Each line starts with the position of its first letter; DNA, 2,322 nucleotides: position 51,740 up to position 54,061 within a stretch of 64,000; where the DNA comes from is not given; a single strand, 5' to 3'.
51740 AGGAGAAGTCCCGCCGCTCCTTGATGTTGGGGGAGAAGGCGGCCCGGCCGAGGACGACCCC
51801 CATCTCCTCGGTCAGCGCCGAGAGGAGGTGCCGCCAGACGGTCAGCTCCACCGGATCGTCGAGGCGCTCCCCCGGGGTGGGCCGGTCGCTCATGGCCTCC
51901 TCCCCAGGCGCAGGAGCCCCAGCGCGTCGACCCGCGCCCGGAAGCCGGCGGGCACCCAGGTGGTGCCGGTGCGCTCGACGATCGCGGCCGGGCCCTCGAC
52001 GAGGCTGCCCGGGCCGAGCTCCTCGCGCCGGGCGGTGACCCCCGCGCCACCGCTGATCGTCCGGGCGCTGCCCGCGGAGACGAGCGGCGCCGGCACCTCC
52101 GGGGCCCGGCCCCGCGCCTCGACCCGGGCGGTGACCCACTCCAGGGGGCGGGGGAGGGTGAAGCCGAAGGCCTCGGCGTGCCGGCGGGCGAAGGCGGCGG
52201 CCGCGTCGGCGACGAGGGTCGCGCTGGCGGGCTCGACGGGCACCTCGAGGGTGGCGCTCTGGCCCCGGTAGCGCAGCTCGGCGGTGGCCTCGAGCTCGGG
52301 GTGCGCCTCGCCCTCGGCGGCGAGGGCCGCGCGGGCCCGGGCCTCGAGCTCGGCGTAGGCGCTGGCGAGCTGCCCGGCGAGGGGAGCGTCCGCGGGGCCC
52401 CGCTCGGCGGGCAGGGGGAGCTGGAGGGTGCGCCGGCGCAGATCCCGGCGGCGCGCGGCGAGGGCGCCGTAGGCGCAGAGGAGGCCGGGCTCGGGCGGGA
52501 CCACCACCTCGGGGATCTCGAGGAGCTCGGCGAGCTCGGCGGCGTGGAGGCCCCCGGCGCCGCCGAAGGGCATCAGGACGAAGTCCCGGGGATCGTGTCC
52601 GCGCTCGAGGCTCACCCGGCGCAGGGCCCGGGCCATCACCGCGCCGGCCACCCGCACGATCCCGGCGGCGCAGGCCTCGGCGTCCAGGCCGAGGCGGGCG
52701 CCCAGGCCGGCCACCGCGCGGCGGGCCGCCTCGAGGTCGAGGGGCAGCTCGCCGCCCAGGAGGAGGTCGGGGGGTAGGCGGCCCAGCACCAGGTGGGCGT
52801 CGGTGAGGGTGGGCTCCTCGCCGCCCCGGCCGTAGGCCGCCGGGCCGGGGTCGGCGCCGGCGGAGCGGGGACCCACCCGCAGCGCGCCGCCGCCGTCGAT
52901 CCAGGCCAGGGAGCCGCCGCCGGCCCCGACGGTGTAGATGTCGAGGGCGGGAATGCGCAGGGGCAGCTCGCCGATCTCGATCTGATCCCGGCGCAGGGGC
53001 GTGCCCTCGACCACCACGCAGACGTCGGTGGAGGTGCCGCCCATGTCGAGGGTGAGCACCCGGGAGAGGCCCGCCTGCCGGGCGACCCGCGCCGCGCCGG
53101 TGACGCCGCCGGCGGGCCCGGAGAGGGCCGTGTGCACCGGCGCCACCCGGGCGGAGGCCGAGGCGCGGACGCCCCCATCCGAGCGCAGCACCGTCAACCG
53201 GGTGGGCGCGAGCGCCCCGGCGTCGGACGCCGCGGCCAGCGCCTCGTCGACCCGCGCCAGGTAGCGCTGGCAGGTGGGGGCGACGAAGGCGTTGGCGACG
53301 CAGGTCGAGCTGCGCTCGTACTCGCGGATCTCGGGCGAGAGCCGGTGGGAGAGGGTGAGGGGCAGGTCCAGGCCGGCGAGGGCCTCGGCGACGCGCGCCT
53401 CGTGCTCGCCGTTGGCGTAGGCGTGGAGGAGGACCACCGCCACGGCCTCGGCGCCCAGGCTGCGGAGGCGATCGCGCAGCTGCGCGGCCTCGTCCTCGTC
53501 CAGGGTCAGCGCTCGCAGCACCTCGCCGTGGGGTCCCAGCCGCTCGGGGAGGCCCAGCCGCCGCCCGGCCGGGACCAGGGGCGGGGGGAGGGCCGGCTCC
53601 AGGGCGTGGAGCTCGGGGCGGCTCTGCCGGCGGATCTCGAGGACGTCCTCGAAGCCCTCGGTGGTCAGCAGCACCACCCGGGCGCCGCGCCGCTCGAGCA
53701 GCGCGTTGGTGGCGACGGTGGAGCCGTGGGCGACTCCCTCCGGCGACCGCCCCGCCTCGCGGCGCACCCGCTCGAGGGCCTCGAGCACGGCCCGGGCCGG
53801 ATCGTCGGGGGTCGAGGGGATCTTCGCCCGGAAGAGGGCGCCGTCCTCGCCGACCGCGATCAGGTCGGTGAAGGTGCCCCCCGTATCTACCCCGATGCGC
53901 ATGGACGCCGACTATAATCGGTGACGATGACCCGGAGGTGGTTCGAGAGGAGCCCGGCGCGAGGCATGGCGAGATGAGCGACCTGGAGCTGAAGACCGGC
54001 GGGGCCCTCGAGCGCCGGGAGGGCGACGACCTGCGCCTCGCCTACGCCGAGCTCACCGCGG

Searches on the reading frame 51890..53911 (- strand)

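Call 59: search_protein_families(library=pfam, proteins=[window:51890-53911:-], max_evalue=0.00001)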
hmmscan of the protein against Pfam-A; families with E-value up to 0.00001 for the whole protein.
window:51890-53911:- (673 aa): 3 families
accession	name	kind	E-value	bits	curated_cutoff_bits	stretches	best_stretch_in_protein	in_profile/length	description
PF01968.24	Hydantoinase_A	-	1.4e-92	310.5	22.9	1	200-489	1-288/291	Hydantoinase/oxoprolinase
PF05378.19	Hydant_A_N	-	2.1e-48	164.8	25.2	1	5-178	1-172/176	Hydantoinase/oxoprolinase N-terminal region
PF19278.4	Hydant_A_C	-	3.2e-07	30.4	21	0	630-669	151-190/193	Hydantoinase/oxoprolinase C-terminal domain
